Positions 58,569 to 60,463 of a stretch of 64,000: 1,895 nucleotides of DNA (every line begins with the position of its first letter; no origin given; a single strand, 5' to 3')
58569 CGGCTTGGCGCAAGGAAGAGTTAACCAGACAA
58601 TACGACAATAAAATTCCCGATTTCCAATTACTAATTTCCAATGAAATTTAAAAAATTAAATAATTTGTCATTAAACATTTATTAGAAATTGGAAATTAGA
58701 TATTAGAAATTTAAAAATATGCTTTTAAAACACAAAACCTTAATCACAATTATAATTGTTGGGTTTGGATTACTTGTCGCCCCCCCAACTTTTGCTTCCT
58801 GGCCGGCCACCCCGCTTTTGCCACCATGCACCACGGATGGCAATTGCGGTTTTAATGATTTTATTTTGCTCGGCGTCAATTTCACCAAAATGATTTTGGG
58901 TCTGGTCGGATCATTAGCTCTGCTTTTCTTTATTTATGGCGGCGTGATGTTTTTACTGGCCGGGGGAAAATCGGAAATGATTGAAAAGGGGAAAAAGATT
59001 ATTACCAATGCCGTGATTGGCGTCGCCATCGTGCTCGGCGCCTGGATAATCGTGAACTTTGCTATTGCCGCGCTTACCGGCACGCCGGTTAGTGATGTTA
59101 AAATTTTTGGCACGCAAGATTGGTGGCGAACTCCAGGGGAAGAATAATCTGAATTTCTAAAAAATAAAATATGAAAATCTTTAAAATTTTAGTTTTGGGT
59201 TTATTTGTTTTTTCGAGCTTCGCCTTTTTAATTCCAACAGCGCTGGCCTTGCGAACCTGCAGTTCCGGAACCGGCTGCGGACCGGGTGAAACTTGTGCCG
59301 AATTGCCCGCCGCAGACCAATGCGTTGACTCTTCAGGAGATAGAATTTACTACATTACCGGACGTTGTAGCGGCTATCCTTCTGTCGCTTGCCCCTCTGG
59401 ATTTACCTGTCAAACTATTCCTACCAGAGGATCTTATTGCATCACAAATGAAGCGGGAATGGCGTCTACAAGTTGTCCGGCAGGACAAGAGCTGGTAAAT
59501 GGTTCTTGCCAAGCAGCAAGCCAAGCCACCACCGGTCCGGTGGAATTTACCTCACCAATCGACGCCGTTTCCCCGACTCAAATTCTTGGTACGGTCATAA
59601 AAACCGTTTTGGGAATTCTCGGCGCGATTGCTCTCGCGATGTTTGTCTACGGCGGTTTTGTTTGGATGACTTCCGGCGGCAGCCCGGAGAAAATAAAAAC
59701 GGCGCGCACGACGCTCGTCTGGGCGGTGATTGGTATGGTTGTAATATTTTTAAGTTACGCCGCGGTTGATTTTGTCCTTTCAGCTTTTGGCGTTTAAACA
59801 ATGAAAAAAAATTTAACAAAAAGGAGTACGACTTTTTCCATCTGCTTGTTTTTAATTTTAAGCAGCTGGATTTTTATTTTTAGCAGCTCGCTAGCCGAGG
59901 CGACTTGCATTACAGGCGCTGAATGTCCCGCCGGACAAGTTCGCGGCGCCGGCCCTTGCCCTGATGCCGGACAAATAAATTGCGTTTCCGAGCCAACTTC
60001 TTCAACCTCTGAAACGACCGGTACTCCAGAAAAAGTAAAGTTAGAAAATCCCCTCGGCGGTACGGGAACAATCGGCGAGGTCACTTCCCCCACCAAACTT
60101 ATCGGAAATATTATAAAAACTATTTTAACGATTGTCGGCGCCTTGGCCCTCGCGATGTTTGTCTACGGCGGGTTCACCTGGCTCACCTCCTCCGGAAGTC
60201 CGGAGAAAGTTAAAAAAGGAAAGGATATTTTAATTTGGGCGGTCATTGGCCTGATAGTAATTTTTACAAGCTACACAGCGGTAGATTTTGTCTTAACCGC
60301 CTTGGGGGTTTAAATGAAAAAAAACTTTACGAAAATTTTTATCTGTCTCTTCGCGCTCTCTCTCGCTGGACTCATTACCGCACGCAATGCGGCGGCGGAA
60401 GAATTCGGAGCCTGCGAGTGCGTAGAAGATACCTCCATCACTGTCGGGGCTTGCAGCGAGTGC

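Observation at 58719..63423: Tandem array of nine diversified pilin-like paralogs (conserved two-TM C-terminal core, hypervariable and Cys-rich N-terminal ectodomains)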

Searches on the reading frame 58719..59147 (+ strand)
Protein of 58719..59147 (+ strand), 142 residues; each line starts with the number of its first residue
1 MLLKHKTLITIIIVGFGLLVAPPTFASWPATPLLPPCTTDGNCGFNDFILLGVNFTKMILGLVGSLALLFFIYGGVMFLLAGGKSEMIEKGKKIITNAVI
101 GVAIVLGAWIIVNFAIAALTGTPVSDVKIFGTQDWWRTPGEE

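Call 3: search_protein_families(library=pfam, proteins=[window:58719-59147:+], max_evalue=1)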
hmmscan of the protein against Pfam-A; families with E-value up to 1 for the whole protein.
window:58719-59147:+ (142 aa): 2 families
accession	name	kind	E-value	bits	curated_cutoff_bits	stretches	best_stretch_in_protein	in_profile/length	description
PF18895.5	T4SS_pilin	-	4.8e-10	39.8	26.6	1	54-114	11-70/71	Type IV secretion system pilin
PF07843.16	DUF1634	-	0.39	11.3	27.5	1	62-128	7-72/102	Protein of unknown function (DUF1634)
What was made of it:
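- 58719..59147 (+): Pilin g1 (142 aa). Its core is divergent. It has 2 Cys in a short N-segment and a 22-aa C-terminal tail. PF18895 at 39.8 bits (call 3).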

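Call 4: search_protein_families(library=ncbifam, proteins=[window:58719-59147:+], max_evalue=1)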
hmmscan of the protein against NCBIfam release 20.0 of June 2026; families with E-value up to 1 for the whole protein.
window:58719-59147:+ (142 aa): 2 families
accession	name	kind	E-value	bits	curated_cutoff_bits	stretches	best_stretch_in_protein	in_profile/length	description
NF045849.1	ICE_MMCAP2_0565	equivalog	0.0096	15.6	40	1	57-118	18-79/80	Mbov_0395 family pilin-like conjugal transfer protein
TIGR03535.1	DapD_actino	equivalog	0.16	11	441.5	1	76-125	214-263/320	2,3,4,5-tetrahydropyridine-2,6-dicarboxylate N-succinyltransferase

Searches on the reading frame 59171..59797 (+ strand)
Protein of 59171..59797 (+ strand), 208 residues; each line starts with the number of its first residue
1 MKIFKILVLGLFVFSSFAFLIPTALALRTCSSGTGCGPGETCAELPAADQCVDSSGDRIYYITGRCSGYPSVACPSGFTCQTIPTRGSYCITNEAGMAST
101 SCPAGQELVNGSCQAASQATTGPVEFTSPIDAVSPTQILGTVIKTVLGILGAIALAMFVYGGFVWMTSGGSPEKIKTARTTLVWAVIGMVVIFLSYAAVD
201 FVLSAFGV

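Call 3: search_protein_families(library=pfam, proteins=[window:59171-59797:+], max_evalue=1)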
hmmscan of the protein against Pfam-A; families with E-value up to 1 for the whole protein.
window:59171-59797:+ (208 aa): 4 families
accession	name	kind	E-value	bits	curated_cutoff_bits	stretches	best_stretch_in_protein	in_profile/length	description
PF18895.5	T4SS_pilin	-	1.3e-10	41.6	26.6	1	135-195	5-64/71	Type IV secretion system pilin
PF04956.18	TrbC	-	0.0031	18.1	27.9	1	134-200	36-96/98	TrbC/VIRB2 pilin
PF14625.12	Lustrin_cystein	-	0.016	15.9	27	1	65-89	18-43/46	Lustrin, cysteine-rich repeated domain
PF13105.11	DUF3959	-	0.086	12.6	25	1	144-195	7-59/238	Protein of unknown function (DUF3959)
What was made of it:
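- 59171..59797 (+): Pilin g2 (208 aa), with a Cys-rich N-terminal ectodomain of about 105 aa (10 Cys). PF18895 at 41.6 bits (call 3).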

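Call 4: search_protein_families(library=ncbifam, proteins=[window:59171-59797:+], max_evalue=1)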
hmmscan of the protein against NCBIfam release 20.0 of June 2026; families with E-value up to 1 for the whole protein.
window:59171-59797:+ (208 aa): 2 families
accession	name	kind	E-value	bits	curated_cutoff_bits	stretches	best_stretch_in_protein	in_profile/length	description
NF045849.1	ICE_MMCAP2_0565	equivalog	1.2e-08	34.6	40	1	137-204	11-78/80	Mbov_0395 family pilin-like conjugal transfer protein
NF042915.1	MAB_1171c_fam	subfamily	0.025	13.6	100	1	125-195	47-114/362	MAB_1171c family putative transporter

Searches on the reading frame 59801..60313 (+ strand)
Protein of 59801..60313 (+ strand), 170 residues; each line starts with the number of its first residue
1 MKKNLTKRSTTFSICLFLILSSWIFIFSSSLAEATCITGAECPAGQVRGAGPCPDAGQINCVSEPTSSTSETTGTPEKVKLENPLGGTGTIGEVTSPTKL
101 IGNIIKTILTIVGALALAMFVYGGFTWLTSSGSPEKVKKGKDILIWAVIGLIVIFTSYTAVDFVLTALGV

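Call 3: search_protein_families(library=pfam, proteins=[window:59801-60313:+], max_evalue=1)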
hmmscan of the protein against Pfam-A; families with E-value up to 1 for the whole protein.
window:59801-60313:+ (170 aa): 1 family
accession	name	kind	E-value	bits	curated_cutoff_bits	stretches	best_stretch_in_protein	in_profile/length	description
PF18895.5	T4SS_pilin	-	7.8e-14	52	26.6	1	94-157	2-64/71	Type IV secretion system pilin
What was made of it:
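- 59801..60313 (+): Pilin g3 (170 aa), with a small Cys-containing ectodomain (5 Cys). PF18895 at 52 bits (call 3).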

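Call 4: search_protein_families(library=ncbifam, proteins=[window:59801-60313:+], max_evalue=1)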
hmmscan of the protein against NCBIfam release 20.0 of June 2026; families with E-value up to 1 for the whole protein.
window:59801-60313:+ (170 aa): 3 families
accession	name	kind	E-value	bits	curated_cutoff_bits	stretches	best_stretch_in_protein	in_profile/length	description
NF045849.1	ICE_MMCAP2_0565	equivalog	4.4e-08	32.7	40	1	93-165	4-77/80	Mbov_0395 family pilin-like conjugal transfer protein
NF041554.1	SA1362_fam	subfamily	0.093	12.9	42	0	101-126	24-49/70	SA1362 family protein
NF041560.1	T6SS_Burk_ExIF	subfamily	0.52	9.9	90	1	99-156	123-178/234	putative type VI secretion system effector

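Call 54: predict_structure(alignment_id=A5)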
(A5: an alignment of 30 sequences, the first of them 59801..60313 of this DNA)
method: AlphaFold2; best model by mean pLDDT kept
length: 170 residues; sequences in the alignment: 30
mean_pLDDT: 74.9   pTM: 0.42
mean pLDDT of the five models: 74.9, 70.3, 69.9, 65.4, 64.1
residues with pLDDT >= 90: 9; 70-90: 111; 50-70: 29; < 50: 21
segments of 3 or more residues with pLDDT < 50: 67-76, 86-94
pLDDT, mean of each block of 10 residues (from residue 1): 58 82 72 71 82 83 61 49 49 61 84 90 89 87 89 87 78
secondary structure, 60 per line:
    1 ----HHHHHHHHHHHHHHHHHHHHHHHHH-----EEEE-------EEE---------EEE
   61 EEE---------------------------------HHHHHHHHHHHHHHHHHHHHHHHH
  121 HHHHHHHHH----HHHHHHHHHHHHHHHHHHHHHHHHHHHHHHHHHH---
elements in order: H5-29 E35-38 E46-48 E58-63 H97-129 H134-167
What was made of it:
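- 59801..60313 (+): The AF2 model has a hairpin at 97-129 and 134-167 with pLDDT of about 88 (call 54).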

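Call 57: fold_search(model_id=the predicted structure, library=pdb)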
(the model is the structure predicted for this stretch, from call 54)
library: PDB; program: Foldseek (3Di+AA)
matches with E <= 10: 241; with E <= 0.001: 0
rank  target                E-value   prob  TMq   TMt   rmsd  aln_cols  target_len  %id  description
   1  6cnn_A                8.5e-01  0.90  0.38  0.19   4.7        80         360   11  Cryo-EM structure of the human SK4/calmodulin channel complex in the Ca2+ bound state I (released 2018-05-02)
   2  9oox_A                9.0e-01  0.20  0.25  0.38  10.0        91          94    9  Cryo-EM Structure of the Escherichia phage HK446 Rip1 in complex with the Enterobacteria phage T6 small terminase (released 2026-02-04)
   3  2y3h_C                9.6e-01  0.87  0.32  0.49   2.5        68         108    9  E63Q mutant of Cupriavidus metallidurans CH34 CnrXs (released 2011-03-30)
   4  3txs_B                1.0e+00  0.54  0.33  0.56   7.2        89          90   10  Crystal Structure of phage 44RR small terminase gp16 (released 2011-12-28)
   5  4wwb                  1.2e+00  0.87  0.32  0.48   2.6        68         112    9  High-resolution structure of the Ni-bound form of the Y135F mutant of C. metallidurans CnrXs (released 2015-02-11)
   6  2y39                  1.3e+00  0.85  0.32  0.49   2.6        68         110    9  Ni-bound form of Cupriavidus metallidurans CH34 CnrXs (released 2011-03-30)
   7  9y5q_A                1.3e+00  0.84  0.36  0.18   2.1        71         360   11  Cryo EM structure of KCa3.1_R355K_I/calmodulin channel in complex with rimtuzalcap (released 2025-10-15)
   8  9o85_A                1.3e+00  0.72  0.37  0.18   4.1        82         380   21  Cryo-EM structure of KCa2.2_I/calmodulin channel in complex with rimtuzalcap (released 2025-06-18)
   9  9o51_A                1.4e+00  0.80  0.37  0.19   3.6        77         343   13  Cryo-EM structure of the human SK2-4 chimera/calmodulin channel complex in the Ca2+ free state (released 2025-07-09)
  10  3txs_A                1.4e+00  0.41  0.33  0.58   7.4        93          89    9  Crystal Structure of phage 44RR small terminase gp16 (released 2011-12-28)
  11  8h2j_B                1.5e+00  0.66  0.34  0.60   3.0        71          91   14  Structure of Acb2 complexed with 3',3'-cGAMP (released 2023-02-22)
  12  3zg1_D                1.6e+00  0.69  0.31  0.46   3.6        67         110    9  NI-BOUND FORM OF M123A MUTANT OF CUPRIAVIDUS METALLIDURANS CH34 CNRXS (released 2013-10-23)
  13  5oql_H                1.6e+00  0.08  0.25  0.23  20.8       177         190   10  Cryo-EM structure of the 90S pre-ribosome from Chaetomium thermophilum (released 2017-10-11)
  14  4wwf_A                1.7e+00  0.69  0.31  0.47   4.0        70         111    8  High-resolution structure of two Ni-bound forms of the M123C mutant of C. metallidurans CnrXs (released 2015-02-11)
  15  9sv3_D                1.9e+00  0.89  0.33  0.25   1.2        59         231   10  Local refinement of EloB/EloC/VHL/CV2a/14-3-3zeta/ERa from pose 1 (released 2025-12-03)
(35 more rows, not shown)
